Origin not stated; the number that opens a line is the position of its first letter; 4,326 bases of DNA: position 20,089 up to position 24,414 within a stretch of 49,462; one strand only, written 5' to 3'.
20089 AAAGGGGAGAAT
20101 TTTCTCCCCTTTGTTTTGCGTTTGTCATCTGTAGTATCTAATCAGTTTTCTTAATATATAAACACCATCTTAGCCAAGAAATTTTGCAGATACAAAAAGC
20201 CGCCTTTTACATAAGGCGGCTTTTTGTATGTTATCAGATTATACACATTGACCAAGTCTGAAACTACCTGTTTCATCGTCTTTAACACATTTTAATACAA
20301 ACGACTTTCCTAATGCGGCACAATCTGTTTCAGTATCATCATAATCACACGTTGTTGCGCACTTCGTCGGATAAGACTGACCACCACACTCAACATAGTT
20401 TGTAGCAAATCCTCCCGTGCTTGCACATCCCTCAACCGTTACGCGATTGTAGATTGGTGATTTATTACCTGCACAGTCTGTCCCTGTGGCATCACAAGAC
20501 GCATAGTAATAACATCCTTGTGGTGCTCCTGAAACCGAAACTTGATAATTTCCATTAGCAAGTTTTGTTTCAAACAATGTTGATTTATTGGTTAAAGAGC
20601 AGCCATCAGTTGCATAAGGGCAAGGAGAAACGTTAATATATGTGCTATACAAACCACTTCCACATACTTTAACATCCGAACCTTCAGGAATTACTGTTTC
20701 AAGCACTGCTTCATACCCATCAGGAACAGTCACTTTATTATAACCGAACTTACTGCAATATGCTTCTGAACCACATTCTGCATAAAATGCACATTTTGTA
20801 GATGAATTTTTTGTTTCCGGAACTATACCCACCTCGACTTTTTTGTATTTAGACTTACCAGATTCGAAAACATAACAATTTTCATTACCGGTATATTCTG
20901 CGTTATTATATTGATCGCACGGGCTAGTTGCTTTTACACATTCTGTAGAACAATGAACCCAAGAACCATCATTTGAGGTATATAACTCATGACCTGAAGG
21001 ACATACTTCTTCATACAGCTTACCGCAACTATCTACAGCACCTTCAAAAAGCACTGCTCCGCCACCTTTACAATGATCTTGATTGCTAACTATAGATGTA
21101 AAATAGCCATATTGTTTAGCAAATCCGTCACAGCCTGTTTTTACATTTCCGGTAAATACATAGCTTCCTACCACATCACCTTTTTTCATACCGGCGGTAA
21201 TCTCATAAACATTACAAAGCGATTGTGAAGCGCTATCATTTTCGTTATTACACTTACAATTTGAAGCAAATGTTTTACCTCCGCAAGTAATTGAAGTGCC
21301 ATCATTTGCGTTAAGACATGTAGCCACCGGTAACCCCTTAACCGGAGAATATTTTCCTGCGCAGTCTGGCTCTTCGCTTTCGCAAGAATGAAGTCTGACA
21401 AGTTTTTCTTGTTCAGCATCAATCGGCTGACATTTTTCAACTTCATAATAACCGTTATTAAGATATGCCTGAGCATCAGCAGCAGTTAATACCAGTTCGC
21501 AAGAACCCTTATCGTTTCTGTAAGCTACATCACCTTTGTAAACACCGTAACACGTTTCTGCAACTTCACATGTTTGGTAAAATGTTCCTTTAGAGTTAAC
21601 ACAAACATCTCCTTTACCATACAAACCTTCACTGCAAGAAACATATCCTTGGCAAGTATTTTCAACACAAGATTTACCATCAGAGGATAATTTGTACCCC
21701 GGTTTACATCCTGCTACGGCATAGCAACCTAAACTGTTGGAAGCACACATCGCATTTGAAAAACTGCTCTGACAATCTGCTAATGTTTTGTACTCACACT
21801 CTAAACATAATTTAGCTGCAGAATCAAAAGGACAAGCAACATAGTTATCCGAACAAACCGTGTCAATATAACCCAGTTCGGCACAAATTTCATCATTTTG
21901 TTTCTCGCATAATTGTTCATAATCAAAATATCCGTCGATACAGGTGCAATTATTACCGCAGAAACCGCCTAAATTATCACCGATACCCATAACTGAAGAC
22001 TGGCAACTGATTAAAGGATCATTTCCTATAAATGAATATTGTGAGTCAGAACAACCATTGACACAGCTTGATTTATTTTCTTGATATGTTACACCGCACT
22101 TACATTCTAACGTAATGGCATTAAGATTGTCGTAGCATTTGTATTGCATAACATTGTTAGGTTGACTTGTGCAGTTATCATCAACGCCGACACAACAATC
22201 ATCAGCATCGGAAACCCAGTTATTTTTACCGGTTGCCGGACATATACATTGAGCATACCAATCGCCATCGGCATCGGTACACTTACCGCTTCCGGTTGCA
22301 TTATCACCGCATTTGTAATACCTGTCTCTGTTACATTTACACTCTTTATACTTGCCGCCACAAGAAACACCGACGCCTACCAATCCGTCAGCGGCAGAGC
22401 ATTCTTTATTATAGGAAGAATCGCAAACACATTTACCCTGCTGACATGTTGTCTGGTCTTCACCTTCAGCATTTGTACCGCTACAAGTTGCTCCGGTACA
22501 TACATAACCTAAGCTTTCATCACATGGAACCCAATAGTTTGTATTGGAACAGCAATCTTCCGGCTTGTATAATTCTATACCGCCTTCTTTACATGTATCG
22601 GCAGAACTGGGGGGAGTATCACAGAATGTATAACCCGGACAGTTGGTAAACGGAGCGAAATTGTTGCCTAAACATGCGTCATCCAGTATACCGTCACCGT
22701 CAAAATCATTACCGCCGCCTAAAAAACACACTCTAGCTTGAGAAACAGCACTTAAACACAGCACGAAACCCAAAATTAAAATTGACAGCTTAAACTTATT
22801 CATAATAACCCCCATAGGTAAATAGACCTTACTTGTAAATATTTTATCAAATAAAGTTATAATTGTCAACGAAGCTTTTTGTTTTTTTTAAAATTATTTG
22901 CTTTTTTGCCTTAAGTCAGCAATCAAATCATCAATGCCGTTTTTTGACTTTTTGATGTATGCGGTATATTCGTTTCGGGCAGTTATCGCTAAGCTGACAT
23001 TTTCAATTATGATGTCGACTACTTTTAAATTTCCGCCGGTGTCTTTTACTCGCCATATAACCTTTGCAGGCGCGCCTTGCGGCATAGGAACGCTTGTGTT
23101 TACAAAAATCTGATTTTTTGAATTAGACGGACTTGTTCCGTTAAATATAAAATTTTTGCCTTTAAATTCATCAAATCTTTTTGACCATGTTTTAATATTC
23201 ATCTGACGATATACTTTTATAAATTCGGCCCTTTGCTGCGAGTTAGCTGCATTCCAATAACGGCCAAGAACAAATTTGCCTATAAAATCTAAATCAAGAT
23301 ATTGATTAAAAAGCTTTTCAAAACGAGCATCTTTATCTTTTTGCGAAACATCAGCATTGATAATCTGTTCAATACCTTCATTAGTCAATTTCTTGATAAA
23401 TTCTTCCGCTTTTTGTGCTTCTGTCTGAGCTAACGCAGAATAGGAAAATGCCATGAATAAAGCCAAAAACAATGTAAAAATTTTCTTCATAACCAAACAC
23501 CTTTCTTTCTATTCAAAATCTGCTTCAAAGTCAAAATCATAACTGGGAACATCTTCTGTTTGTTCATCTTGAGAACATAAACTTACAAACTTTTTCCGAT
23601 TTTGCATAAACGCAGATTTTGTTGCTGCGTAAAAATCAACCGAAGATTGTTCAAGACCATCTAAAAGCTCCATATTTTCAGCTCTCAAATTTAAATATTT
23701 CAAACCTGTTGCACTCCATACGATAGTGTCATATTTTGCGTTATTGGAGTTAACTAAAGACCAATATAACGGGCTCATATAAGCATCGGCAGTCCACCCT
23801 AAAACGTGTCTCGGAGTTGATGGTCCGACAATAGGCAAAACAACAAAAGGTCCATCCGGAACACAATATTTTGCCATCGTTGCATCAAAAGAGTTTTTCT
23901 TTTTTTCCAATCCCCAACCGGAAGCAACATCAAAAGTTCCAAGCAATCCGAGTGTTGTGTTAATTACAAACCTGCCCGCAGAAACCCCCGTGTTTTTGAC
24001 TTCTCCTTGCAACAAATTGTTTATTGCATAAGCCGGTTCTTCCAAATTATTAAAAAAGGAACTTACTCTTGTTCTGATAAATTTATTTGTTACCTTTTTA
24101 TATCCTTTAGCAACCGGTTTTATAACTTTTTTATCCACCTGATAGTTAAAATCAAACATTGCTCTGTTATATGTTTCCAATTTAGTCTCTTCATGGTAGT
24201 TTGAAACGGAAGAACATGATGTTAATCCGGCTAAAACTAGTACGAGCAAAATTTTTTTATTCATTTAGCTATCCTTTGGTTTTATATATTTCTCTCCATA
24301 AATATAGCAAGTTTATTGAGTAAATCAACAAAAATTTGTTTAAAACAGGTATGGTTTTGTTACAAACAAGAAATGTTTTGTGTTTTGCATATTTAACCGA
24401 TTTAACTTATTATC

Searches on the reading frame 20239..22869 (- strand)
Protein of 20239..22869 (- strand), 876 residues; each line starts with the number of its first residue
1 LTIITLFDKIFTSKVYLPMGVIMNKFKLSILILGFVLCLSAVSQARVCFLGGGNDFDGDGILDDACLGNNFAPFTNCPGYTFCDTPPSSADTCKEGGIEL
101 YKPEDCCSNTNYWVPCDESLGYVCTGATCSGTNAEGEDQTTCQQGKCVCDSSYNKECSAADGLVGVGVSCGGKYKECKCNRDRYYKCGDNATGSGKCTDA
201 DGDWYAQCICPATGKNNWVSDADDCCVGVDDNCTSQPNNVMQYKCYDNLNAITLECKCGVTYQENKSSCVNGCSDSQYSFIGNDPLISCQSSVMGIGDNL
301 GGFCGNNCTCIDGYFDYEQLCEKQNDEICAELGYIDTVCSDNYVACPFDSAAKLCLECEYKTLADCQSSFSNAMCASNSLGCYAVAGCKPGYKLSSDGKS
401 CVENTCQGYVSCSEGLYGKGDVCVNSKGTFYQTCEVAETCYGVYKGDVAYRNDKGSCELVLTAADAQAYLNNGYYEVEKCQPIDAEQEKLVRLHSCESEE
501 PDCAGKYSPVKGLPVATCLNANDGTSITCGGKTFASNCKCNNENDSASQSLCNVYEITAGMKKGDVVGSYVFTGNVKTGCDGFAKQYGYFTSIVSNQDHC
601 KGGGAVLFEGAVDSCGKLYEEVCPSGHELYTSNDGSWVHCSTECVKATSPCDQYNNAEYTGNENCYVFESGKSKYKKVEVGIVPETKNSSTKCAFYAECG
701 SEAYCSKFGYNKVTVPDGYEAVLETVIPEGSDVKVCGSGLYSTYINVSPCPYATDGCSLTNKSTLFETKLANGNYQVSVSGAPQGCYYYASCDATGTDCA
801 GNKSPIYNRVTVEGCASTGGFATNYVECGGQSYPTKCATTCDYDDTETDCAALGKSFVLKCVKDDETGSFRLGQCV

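Call 8: search_protein_families(library=ncbifam, proteins=[window:20239-22869:-], max_evalue=0.00001)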
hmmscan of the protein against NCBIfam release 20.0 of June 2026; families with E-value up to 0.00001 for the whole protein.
window:20239-22869:- (876 aa): 0 families

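Call 31: search_protein_families(library=pfam, proteins=[window:20239-22869:-], max_evalue=0.05)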
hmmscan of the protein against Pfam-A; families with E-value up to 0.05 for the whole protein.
window:20239-22869:- (876 aa): 1 family
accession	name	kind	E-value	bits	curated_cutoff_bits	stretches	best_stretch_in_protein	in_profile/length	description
PF12662.13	cEGF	-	0.00043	20.5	26.6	1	388-402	6-20/24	Complement Clr-like EGF-like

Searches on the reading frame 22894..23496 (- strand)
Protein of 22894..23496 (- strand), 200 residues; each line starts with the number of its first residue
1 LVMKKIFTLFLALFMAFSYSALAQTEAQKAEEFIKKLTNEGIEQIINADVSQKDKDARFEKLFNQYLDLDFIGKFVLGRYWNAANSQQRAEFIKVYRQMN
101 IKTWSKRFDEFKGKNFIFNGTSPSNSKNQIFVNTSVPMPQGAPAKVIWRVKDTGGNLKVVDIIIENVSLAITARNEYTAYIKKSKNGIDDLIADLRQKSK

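Call 31: search_protein_families(library=pfam, proteins=[window:22894-23496:-], max_evalue=0.05)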
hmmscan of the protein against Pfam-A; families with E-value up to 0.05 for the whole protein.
window:22894-23496:- (200 aa): 1 family
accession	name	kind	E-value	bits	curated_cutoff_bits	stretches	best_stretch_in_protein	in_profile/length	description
PF05494.18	MlaC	-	3.4e-37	128.2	26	1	46-197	12-166/166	MlaC protein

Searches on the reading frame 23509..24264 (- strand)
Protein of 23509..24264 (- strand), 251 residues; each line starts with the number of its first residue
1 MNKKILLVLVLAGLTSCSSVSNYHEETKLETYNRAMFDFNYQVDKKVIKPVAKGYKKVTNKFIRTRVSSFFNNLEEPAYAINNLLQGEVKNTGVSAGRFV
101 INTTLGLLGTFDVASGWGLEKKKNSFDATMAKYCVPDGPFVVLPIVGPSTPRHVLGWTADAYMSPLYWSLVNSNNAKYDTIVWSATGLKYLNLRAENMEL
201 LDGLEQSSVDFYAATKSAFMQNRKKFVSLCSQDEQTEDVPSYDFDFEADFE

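Call 8: search_protein_families(library=ncbifam, proteins=[window:23509-24264:-], max_evalue=0.00001)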
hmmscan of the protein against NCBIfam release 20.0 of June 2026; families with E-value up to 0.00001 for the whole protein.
window:23509-24264:- (251 aa): 1 family
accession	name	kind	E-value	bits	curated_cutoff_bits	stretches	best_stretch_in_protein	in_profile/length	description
NF011672.1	PRK15091.1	equivalog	2.6e-33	115.4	375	1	5-227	9-225/252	phospholipid-binding lipoprotein MlaA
